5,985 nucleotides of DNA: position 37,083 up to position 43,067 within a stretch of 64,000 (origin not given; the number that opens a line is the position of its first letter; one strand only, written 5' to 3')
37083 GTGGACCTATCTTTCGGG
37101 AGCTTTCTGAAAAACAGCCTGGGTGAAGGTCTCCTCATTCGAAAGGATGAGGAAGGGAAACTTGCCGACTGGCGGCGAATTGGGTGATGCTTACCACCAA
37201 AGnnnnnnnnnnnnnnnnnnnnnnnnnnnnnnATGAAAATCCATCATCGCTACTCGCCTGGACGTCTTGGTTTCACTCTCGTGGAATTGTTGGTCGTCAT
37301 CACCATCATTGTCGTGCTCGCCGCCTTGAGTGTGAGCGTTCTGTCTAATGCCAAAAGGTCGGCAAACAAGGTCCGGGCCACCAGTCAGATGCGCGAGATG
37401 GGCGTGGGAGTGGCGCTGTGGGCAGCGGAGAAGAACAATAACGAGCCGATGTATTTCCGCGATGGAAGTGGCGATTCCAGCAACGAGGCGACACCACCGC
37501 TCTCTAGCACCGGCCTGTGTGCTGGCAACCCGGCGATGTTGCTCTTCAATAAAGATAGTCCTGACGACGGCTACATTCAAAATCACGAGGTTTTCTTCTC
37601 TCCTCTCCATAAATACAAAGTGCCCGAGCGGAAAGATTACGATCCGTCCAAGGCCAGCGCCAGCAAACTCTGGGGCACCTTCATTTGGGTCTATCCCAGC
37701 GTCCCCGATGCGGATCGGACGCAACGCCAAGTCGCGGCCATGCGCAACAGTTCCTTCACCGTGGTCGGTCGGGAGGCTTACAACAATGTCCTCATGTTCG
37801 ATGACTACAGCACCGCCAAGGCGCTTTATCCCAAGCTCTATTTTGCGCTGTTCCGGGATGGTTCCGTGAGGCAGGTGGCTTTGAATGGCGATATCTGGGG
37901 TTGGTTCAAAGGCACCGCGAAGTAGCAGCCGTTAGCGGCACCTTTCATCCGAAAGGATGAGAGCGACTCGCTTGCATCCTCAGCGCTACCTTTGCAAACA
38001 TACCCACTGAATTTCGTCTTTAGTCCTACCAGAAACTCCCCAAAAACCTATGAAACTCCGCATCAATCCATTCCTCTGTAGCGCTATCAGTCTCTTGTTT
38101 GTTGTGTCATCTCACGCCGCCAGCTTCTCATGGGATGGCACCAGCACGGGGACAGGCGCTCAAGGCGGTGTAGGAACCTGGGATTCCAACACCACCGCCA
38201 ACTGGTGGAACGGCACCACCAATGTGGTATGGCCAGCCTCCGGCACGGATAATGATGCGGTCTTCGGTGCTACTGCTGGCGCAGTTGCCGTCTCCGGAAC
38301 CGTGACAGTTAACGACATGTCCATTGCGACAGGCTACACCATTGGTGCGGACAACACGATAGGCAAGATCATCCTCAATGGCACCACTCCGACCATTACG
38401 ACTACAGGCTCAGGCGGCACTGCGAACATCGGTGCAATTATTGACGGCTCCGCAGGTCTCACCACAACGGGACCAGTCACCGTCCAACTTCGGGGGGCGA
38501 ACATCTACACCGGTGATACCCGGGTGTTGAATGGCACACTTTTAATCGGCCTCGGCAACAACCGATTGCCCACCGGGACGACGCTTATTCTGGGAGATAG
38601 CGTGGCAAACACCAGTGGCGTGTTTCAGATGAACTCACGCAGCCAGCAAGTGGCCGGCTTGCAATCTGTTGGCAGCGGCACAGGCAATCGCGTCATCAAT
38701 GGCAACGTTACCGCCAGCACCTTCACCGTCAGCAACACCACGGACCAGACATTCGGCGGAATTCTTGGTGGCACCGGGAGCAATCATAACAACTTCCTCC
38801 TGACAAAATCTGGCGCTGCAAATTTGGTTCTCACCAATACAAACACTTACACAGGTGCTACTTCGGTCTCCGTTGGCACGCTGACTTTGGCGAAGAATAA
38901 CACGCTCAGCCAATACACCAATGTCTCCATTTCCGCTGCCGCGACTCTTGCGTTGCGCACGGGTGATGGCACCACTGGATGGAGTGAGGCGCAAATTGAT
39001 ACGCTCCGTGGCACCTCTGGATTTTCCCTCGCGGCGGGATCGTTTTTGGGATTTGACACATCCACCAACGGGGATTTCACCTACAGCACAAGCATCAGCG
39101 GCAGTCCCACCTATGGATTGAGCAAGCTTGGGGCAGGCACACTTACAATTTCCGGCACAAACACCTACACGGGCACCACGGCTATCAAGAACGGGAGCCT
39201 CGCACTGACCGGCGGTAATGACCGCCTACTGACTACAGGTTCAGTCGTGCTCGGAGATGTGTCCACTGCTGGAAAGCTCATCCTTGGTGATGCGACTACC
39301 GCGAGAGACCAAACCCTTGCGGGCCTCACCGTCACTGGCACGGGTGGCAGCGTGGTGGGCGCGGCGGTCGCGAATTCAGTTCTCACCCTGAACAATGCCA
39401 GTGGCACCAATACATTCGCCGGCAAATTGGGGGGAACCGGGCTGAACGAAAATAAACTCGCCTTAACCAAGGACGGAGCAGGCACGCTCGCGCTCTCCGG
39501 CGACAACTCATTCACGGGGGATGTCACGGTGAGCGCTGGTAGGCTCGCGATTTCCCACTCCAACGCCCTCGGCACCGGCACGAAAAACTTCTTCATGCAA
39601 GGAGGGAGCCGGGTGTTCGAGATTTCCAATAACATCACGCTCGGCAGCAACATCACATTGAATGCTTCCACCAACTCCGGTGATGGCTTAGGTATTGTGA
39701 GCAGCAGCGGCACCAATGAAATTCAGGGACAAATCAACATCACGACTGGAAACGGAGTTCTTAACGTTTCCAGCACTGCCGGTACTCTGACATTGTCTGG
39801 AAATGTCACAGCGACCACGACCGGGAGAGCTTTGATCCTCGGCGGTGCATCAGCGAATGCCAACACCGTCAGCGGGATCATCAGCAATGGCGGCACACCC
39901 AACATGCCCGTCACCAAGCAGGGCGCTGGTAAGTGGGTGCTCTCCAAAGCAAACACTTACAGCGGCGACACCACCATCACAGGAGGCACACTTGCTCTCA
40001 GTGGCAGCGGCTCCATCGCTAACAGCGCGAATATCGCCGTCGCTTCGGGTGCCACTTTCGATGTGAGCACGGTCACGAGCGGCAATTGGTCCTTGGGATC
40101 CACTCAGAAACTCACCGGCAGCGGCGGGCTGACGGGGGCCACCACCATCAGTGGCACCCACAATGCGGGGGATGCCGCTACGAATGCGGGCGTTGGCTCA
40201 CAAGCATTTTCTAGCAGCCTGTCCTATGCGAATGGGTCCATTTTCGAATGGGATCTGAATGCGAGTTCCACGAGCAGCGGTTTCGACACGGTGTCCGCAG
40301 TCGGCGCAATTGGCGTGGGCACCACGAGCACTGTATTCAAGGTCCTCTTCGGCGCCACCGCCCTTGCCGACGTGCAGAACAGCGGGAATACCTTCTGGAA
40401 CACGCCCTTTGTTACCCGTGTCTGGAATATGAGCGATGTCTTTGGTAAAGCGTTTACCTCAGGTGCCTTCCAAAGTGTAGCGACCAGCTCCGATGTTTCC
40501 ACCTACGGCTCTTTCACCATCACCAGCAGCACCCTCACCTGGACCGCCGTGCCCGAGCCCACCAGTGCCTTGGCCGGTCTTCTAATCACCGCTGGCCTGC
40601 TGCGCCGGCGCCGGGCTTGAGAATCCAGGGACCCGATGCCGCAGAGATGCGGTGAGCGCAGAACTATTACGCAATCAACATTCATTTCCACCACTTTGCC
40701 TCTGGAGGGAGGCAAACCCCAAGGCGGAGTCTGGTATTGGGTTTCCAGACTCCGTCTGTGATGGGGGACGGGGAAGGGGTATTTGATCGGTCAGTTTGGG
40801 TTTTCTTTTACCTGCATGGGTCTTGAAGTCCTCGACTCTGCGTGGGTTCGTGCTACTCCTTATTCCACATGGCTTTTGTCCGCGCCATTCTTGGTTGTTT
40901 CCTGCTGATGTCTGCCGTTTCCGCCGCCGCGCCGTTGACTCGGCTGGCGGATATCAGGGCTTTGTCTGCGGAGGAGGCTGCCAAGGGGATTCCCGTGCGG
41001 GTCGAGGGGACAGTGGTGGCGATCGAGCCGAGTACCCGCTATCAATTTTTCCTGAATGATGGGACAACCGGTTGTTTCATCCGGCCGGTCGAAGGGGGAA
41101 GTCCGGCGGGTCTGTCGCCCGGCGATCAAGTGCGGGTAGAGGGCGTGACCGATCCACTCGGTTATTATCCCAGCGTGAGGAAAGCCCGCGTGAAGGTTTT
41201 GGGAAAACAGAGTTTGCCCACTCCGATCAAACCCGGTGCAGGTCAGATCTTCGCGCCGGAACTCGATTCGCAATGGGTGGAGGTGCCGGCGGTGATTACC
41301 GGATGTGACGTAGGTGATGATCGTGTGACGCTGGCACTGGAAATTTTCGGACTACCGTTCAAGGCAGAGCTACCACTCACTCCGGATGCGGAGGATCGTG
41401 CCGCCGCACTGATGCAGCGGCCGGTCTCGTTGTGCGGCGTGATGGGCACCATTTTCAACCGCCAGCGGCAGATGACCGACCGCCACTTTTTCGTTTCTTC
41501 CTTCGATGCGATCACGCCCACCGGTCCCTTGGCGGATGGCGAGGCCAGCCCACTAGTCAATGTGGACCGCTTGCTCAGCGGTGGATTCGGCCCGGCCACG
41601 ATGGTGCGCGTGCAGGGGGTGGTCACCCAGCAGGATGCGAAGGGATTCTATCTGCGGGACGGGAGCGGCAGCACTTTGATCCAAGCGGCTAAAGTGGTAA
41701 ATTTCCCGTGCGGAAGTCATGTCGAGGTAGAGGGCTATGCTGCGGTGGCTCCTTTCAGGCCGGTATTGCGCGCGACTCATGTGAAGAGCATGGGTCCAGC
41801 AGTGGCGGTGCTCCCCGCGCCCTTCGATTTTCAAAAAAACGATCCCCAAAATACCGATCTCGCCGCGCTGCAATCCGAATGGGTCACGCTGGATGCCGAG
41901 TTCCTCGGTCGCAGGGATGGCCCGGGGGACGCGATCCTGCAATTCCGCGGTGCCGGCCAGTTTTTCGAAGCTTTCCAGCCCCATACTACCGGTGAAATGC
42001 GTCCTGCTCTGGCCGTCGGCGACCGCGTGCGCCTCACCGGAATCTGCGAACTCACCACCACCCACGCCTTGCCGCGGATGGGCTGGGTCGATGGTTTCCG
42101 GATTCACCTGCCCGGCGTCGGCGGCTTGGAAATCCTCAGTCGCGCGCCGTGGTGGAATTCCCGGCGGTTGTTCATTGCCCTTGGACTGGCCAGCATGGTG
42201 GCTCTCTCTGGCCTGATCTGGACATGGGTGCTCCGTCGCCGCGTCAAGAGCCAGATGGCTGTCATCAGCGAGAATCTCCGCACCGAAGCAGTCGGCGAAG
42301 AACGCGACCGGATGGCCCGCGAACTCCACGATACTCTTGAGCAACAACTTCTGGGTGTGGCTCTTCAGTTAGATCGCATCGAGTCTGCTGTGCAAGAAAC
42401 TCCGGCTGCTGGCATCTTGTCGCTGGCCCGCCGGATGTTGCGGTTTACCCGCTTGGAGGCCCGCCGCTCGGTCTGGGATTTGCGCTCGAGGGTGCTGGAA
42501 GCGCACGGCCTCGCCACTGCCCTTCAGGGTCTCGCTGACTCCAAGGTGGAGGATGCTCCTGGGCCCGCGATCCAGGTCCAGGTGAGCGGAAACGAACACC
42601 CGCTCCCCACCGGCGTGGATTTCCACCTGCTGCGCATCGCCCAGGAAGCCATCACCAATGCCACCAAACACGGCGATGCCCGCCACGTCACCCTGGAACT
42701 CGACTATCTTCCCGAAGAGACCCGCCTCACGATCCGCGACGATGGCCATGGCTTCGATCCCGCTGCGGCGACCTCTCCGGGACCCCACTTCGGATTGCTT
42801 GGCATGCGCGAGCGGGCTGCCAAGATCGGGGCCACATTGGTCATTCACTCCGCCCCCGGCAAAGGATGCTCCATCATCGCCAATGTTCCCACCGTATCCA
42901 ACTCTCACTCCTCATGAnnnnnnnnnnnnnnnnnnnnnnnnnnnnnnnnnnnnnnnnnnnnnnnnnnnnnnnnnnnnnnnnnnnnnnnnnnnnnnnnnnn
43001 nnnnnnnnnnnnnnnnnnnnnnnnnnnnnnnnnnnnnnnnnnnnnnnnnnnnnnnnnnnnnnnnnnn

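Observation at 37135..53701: Four-site regulon signature: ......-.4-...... exactly 11 nt upstream of a -35 box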

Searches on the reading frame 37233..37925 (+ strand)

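Call 11: search_protein_families(library=pfam, proteins=[window:37233-37925:+])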
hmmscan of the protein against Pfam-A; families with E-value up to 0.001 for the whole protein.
window:37233-37925:+ (230 aa): 1 family
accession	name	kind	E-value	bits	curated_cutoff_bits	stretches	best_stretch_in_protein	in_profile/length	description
PF07963.17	N_methyl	-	7.1e-06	25.8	21.2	1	13-32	6-25/27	Prokaryotic N-terminal methylation motif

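Call 12: search_protein_families(library=ncbifam, proteins=[window:37233-37925:+])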
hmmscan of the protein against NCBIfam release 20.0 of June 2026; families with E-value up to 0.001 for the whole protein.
window:37233-37925:+ (230 aa): 10 families
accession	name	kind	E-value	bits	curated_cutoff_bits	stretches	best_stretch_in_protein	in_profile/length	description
TIGR02596.1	TIGR02596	subfamily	2.6e-06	27.7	70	1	14-70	1-56/196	Verru_Chthon cassette protein D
TIGR02532.1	IV_pilin_GFxxxE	domain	1.7e-05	24.5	16.3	1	12-32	2-22/24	prepilin-type N-terminal cleavage/methylation domain-containing protein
TIGR01710.1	typeII_sec_gspG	equivalog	2.2e-05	24.5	88.85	1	13-56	2-45/134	type II secretion system major pseudopilin GspG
NF040999.1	pilin_ComGC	equivalog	4.6e-05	23.5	75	1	13-52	3-42/84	competence type IV pilus major pilin ComGC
NF041775.1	typeIV_PilA_Myxo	equivalog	9.4e-05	22.5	400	1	5-39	4-38/214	type IV pilin protein PilA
TIGR01708.2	typeII_sec_gspH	equivalog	0.00014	21.9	80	1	13-44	3-36/169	type II secretion system minor pseudopilin GspH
NF007862.0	PRK10574.1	equivalog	0.00015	21.9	138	1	13-44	6-37/145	prepilin peptidase-dependent pilin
TIGR02599.1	TIGR02599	subfamily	0.00037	19.9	256.5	1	13-50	1-38/361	Verru_Chthon cassette protein C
NF040982.1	ComGD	equivalog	0.00056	20.3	70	0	13-53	3-43/139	competence type IV pilus minor pilin ComGD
NF007800.0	PRK10506.1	equivalog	0.00062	19.6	158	1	12-69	9-66/163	prepilin peptidase-dependent protein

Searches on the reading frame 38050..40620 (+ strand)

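Call 11: search_protein_families(library=pfam, proteins=[window:38050-40620:+])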
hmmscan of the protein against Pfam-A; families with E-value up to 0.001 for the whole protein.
window:38050-40620:+ (856 aa): 1 family
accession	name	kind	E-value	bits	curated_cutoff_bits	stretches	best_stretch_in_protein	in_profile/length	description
PF12951.13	PATR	-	1.7e-30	105.2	27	4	472-501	1-30/30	Passenger-associated-transport-repeat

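Call 12: search_protein_families(library=ncbifam, proteins=[window:38050-40620:+])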
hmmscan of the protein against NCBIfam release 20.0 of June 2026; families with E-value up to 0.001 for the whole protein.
window:38050-40620:+ (856 aa): 2 families
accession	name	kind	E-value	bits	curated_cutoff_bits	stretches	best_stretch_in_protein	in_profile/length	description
TIGR02601.1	autotrns_rpt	repeat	1.3e-32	111.2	19.85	4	471-501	1-31/32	beta strand repeat protein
NF011847.1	PRK15319.1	equivalog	6e-07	27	2249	2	581-679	1426-1532/2050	fibronectin-binding autotransporter adhesin ShdA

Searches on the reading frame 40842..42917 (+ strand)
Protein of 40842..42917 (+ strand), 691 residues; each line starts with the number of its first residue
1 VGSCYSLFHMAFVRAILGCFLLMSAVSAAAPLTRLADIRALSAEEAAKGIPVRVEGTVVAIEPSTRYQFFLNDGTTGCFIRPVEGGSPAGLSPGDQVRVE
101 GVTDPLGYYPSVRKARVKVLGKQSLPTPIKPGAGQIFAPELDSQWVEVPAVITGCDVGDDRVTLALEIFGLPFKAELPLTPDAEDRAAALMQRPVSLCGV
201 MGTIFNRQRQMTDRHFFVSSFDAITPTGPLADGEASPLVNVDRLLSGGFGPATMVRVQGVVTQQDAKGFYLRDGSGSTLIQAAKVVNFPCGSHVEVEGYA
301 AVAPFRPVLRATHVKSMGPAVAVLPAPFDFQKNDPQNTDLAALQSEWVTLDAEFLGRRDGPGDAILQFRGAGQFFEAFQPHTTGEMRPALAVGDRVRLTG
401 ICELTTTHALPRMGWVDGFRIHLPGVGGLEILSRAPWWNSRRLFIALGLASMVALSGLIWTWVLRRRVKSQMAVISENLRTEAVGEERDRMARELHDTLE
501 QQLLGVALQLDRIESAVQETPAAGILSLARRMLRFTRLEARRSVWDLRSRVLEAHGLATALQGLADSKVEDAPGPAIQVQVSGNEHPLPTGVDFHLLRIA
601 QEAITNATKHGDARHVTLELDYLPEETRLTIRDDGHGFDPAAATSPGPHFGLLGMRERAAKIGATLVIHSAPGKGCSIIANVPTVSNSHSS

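Call 11: search_protein_families(library=pfam, proteins=[window:40842-42917:+])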
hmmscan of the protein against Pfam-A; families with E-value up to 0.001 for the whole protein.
window:40842-42917:+ (691 aa): 4 families
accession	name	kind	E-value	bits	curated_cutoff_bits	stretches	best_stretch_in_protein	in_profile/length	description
PF02518.31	HATPase_c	-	2e-11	44.7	26.4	1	595-683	5-108/111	Histidine kinase-, DNA gyrase B-, and HSP90-like ATPase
PF07730.19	HisKA_3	-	2.7e-10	41.1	24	1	487-551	1-67/68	Histidine kinase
PF13581.12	HATPase_c_2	-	6.3e-06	26.7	27.4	1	599-648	35-89/127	Histidine kinase-like ATPase domain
PF16100.11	RMI2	-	0.00018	21.7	29.4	0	255-314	41-111/132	RecQ-mediated genome instability protein 2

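Call 12: search_protein_families(library=ncbifam, proteins=[window:40842-42917:+])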
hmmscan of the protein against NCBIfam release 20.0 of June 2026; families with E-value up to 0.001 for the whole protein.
window:40842-42917:+ (691 aa): 8 families
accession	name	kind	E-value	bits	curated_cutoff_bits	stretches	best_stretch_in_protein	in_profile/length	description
NF052443.1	SensHisKinMctS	equivalog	5e-31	107.5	700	1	482-688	245-452/457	two-component system sensor histidine kinase MctS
NF047786.1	his_kin_MadS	equivalog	6.3e-29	101.3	500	1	476-683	219-434/434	MadS family sensor histidine kinase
NF052531.1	Strep_LiaS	equivalog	5.9e-23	81.6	450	1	480-684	125-327/328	envelope stress sensor histidine kinase LiaS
NF008184.0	PRK10935.1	equivalog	4.4e-22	78.4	553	1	486-684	362-559/565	nitrate/nitrite two-component system sensor histidine kinase NarQ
NF008649.0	PRK11644.1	equivalog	1.4e-21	76.8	408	1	486-684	302-496/499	signal transduction histidine-protein kinase/phosphatase UhpB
NF007896.0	PRK10600.1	equivalog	1e-16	60.8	578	1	484-669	387-570/598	nitrate/nitrite two-component system sensor histidine kinase NarX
NF047322.1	HK_morpho_MacS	equivalog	4.5e-13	49.1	300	1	454-683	150-367/367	MacS family sensor histidine kinase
NF040691.1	MtrAB_MtrB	equivalog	0.00055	19.1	450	0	561-642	352-434/507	MtrAB system histidine kinase MtrB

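Call 70: predict_structure(alignment_id=A1)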
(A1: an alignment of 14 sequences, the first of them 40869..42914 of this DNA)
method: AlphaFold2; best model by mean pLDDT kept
length: 682 residues; sequences in the alignment: 14
mean_pLDDT: 81.1   pTM: 0.55
mean pLDDT of the five models: 81.1, 80.4, 79.1, 77.9, 76.8
residues with pLDDT >= 90: 218; 70-90: 324; 50-70: 126; < 50: 14
segments of 3 or more residues with pLDDT < 50: 634-639, 677-682
pLDDT, mean of each block of 10 residues (from residue 1): 80 61 91 90 95 86 93 82 92 89 93 93 89 93 88 90 90 87 90 83 88 84 69 80 85 90 92 80 91 85 86 86 68 88 93 88 91 69 92 86 79 89 84 83 91 84 69 63 63 63 57 58 61 56 73 74 71 82 82 83 83 89 83 51 76 85 83 64 30
secondary structure, 60 per line:
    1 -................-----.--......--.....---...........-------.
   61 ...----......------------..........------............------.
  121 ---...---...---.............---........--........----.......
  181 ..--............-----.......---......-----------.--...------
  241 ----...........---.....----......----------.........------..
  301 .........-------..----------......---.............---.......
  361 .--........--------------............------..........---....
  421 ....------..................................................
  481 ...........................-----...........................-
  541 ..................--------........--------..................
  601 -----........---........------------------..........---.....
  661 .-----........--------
elements in order (helices of 4 or more, strands of 3 or more residues): H2-17 H26-31 H34-38 E42-52 E60-63 E68-73 E86-95 E102-113 E136-148 E152-159 E162-169 H174-181 E185-196 E202-208 E215-217 E245-255 E259-263 E268-273 E284-292 E299-309 H329-334 E338-350 E354-361 E364-371 E386-397 E407-413 E420-424 H431-507 H513-539 H541-558 E567-574 H583-600 E606-613 E617-624 H643-652 E656-661 E667-674

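Call 73: fold_search(model_id=the predicted structure, library=pdb)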
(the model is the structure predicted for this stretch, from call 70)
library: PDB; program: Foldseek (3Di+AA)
matches with E <= 10: 1410; with E <= 0.001: 400
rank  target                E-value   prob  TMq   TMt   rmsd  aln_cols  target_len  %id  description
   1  4gt8                  2.6e-10  1.00  0.18  0.86   2.3       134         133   32  Crystal Structure of the Catalytic and ATP-binding Domain from VraS in Complex with ADP (released 2013-08-28)
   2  5z7d_A                6.8e-10  1.00  0.12  0.20  20.6       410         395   10  p204HINab-dsDNA complex structure (released 2019-01-30)
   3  5z7d_B                1.2e-09  1.00  0.17  0.24  21.2       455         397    9  p204HINab-dsDNA complex structure (released 2019-01-30)
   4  5iuj_B                1.7e-09  1.00  0.17  0.48  11.7       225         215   25  Crystal structure of the DesK-DesR complex in the phosphotransfer state with low Mg2+ (20 mM) (released 2016-12-21)
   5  5iuj_A                1.8e-09  1.00  0.17  0.48  20.7       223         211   24  Crystal structure of the DesK-DesR complex in the phosphotransfer state with low Mg2+ (20 mM) (released 2016-12-21)
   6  5iuk_D                1.9e-09  1.00  0.15  0.43  21.1       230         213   23  Crystal structure of the DesK-DesR complex in the phosphotransfer state with high Mg2+ (150 mM) (released 2016-12-21)
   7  5iul_A                2.2e-09  1.00  0.15  0.42  21.1       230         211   23  Crystal structure of the DesK-DesR complex in the phosphotransfer state with high Mg2+ (150 mM) and BeF3 (released 2016-12-21)
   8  5z7d_C                2.2e-09  1.00  0.13  0.19  16.7       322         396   11  p204HINab-dsDNA complex structure (released 2019-01-30)
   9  5iuj_E                2.3e-09  1.00  0.17  0.49  11.3       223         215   25  Crystal structure of the DesK-DesR complex in the phosphotransfer state with low Mg2+ (20 mM) (released 2016-12-21)
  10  3gig_B                3.5e-09  1.00  0.17  0.51  11.4       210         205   26  Crystal structure of phosphorylated DesKC in complex with AMP-PCP (released 2009-09-15)
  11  5iuj_D                3.5e-09  1.00  0.15  0.42  20.9       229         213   22  Crystal structure of the DesK-DesR complex in the phosphotransfer state with low Mg2+ (20 mM) (released 2016-12-21)
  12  3gif_A                5.2e-09  1.00  0.16  0.46  20.9       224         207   26  Crystal structure of DesKC_H188E in complex with ADP (released 2009-09-15)
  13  5iuk_A                7.3e-09  1.00  0.16  0.45  20.6       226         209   24  Crystal structure of the DesK-DesR complex in the phosphotransfer state with high Mg2+ (150 mM) (released 2016-12-21)
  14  5ium_A                7.3e-09  1.00  0.15  0.43  21.1       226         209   26  Crystal structure of phosphorylated DesKC (released 2016-12-21)
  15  7ssi_B                1.3e-08  1.00  0.16  0.46  11.2       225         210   24  CRYSTAL STRUCTURE OF THE DESK:DESR-Q10A COMPLEX IN THE PHOSPHOTRANSFER STATE (released 2022-11-16)
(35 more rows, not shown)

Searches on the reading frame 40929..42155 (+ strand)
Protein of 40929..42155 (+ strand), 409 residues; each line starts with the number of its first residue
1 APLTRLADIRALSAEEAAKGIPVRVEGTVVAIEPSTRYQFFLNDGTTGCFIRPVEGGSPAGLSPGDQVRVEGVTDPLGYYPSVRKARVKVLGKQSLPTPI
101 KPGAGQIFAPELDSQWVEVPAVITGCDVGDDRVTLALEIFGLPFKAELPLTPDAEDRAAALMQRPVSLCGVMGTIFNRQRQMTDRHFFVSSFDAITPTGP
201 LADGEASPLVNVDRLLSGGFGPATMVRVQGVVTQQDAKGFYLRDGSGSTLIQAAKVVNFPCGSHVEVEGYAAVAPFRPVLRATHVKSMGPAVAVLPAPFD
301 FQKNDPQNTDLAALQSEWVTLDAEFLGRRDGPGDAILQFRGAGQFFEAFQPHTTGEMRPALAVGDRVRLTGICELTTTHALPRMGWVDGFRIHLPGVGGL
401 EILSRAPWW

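Call 49: search_solved_structures(query=window:40929-42155:+, max_evalue=1)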
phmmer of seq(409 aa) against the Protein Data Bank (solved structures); distinct sequences matched with E-value up to 1: 0.
